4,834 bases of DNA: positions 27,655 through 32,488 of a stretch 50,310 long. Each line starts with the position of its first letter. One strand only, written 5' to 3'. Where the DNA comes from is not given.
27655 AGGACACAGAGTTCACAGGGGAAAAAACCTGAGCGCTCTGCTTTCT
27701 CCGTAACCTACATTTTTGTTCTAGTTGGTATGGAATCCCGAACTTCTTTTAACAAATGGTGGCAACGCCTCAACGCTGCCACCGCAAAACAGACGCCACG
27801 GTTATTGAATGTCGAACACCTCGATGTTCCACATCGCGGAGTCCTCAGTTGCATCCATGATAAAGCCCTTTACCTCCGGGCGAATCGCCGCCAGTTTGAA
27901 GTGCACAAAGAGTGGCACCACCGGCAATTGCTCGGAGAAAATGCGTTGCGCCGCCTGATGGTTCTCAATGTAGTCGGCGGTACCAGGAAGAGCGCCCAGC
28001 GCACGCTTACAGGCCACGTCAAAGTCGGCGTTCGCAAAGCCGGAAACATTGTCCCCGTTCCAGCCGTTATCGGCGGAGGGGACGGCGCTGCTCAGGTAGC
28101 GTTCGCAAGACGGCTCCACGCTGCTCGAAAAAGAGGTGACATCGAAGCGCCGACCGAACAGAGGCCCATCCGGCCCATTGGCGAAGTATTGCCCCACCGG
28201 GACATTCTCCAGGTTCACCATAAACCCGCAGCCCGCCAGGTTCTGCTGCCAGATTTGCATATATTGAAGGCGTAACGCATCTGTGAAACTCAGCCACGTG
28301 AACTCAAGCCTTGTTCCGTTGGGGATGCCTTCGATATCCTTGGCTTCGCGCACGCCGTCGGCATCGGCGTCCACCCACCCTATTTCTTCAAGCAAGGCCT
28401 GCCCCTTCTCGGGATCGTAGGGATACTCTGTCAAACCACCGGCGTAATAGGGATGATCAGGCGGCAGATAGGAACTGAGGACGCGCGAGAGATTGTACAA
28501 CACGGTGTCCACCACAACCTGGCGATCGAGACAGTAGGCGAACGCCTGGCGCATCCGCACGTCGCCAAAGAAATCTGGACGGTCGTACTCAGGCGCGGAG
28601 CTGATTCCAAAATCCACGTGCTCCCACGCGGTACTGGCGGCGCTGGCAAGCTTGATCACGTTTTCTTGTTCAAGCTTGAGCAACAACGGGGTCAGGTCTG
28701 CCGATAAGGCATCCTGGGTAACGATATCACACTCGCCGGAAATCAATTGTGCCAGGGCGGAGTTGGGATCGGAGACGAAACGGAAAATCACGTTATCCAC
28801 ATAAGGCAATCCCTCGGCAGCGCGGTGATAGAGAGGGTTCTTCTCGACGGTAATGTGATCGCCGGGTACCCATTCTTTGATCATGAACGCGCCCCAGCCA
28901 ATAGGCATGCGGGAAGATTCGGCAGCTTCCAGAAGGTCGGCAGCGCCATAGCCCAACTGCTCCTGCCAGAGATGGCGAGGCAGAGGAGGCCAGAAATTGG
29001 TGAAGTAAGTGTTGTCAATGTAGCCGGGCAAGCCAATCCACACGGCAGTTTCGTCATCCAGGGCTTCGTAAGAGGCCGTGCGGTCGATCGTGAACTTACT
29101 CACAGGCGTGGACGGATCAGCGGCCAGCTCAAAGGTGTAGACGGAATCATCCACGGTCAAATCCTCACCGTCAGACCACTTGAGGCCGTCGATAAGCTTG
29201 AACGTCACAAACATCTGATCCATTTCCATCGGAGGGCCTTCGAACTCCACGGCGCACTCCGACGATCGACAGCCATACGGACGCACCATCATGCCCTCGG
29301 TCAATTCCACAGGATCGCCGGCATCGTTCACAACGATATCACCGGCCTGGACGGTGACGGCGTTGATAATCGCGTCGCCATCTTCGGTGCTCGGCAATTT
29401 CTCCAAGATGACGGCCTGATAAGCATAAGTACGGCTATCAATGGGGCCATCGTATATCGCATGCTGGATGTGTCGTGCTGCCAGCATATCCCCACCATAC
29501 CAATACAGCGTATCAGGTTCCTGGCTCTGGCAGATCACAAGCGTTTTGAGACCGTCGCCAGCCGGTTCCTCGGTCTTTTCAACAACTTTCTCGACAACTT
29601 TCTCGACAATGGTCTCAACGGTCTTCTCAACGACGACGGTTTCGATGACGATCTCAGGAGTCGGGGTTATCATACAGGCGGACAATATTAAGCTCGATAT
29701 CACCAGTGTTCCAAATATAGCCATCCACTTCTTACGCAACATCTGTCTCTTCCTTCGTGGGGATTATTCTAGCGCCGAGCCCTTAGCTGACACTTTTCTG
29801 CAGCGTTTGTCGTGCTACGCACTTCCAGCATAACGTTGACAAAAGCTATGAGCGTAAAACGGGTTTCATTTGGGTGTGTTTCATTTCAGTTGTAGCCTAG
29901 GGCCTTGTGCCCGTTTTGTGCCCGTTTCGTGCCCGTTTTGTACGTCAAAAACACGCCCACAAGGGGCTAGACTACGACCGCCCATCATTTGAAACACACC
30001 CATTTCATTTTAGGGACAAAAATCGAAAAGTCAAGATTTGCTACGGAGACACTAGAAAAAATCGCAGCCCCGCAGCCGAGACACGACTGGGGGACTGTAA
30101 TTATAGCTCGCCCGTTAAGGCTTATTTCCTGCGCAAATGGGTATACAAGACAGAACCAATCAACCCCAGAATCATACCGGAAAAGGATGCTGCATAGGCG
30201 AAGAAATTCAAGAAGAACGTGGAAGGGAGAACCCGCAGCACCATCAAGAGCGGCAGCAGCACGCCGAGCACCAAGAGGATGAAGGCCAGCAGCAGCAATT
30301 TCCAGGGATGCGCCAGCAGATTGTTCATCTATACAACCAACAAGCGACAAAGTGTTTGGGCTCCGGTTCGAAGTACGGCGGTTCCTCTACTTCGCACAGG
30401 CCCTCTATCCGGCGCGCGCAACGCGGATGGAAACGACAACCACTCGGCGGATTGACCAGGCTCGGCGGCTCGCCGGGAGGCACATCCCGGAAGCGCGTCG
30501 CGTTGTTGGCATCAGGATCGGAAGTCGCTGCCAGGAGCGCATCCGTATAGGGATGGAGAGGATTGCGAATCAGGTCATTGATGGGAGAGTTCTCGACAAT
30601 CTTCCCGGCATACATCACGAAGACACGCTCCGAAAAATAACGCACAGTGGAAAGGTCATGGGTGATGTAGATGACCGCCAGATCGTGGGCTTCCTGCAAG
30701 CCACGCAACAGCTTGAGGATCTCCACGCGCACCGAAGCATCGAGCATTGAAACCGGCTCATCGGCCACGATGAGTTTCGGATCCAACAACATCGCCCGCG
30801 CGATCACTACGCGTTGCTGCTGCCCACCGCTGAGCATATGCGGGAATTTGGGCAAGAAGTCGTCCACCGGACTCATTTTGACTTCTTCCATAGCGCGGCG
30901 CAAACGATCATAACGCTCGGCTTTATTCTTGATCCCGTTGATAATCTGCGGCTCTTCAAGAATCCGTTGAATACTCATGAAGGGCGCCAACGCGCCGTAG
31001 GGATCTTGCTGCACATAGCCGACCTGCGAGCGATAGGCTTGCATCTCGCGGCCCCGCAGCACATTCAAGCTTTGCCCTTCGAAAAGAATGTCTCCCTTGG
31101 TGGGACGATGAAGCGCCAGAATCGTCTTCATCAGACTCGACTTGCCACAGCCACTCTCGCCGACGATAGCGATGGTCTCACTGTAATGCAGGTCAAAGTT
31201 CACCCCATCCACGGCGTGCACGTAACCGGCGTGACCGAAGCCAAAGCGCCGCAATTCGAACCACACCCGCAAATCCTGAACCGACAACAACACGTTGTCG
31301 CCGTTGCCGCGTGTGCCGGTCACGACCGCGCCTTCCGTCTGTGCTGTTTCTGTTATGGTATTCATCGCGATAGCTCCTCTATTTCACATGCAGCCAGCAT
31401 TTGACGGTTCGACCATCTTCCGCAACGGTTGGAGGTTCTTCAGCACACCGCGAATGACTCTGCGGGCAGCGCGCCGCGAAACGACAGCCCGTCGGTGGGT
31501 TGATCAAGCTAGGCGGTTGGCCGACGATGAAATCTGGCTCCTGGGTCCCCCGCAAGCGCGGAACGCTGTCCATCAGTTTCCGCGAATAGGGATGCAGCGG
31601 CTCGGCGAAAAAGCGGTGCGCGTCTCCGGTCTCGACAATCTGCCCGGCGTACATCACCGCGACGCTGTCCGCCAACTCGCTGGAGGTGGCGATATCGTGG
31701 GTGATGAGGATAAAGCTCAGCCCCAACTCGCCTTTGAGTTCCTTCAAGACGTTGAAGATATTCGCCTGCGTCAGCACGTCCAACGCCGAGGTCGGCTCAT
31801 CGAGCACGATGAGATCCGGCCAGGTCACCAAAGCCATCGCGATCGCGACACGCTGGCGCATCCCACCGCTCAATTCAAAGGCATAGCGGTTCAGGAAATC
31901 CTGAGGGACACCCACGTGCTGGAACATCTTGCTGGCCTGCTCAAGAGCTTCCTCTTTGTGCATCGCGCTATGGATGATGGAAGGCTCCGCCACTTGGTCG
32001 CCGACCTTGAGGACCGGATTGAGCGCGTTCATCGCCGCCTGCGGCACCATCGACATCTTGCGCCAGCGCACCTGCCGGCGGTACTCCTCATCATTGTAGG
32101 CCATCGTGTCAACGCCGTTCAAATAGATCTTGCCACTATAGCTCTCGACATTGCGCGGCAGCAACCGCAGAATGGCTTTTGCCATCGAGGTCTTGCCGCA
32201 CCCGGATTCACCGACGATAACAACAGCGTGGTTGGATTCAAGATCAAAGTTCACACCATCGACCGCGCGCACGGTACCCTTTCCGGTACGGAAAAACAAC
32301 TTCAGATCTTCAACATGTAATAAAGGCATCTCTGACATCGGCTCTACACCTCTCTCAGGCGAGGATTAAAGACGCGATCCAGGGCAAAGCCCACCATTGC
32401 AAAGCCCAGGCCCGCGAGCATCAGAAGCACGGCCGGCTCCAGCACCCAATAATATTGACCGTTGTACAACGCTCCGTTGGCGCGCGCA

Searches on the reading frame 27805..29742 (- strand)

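Call 54: search_protein_families(library=pfam, proteins=[window:27805-29742:-], max_evalue=0.00001)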
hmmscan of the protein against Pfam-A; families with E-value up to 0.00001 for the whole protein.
window:27805-29742:- (646 aa): 1 family
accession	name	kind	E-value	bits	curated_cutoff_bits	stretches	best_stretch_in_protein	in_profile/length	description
PF00496.27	SBP_bac_5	-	1.5e-56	192.5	32.4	1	175-516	15-326/368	Bacterial extracellular solute-binding proteins, family 5 Middle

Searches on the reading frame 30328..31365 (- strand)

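Call 54: search_protein_families(library=pfam, proteins=[window:30328-31365:-], max_evalue=0.00001)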
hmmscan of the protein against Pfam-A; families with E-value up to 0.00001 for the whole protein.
window:30328-31365:- (346 aa): 2 families
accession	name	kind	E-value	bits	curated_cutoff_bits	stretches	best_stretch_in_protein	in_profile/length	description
PF00005.33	ABC_tran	-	1.2e-33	117.1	25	1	53-205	2-136/137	ABC transporter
PF08352.17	oligo_HPY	-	1.2e-15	58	27.1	1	257-321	1-63/65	Oligopeptide/dipeptide transporter, C-terminal region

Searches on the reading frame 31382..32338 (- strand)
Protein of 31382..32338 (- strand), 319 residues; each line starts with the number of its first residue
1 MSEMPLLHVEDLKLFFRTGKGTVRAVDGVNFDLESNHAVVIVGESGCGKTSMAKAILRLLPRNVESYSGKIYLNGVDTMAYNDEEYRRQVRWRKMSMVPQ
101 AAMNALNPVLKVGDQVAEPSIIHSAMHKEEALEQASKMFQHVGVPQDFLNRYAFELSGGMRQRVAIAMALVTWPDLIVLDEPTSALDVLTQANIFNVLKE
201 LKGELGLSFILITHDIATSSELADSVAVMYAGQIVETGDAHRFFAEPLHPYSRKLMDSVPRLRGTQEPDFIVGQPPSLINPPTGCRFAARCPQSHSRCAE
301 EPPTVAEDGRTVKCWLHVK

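Call 54: search_protein_families(library=pfam, proteins=[window:31382-32338:-], max_evalue=0.00001)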
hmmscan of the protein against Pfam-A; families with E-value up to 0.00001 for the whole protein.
window:31382-32338:- (319 aa): 4 families
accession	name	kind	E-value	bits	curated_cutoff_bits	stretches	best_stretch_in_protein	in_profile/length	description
PF00005.33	ABC_tran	-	1.5e-27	97.3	25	1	27-184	2-137/137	ABC transporter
PF08352.17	oligo_HPY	-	1.6e-18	67.3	27.1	1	235-298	1-65/65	Oligopeptide/dipeptide transporter, C-terminal region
PF13304.12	AAA_21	-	5.1e-09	37.1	27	1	150-216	232-300/304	AAA domain, putative AbiEii toxin, Type IV TA system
PF02463.25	SMC_N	-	6.1e-07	29.5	40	0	36-230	24-213/220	RecF/RecN/SMC N terminal domain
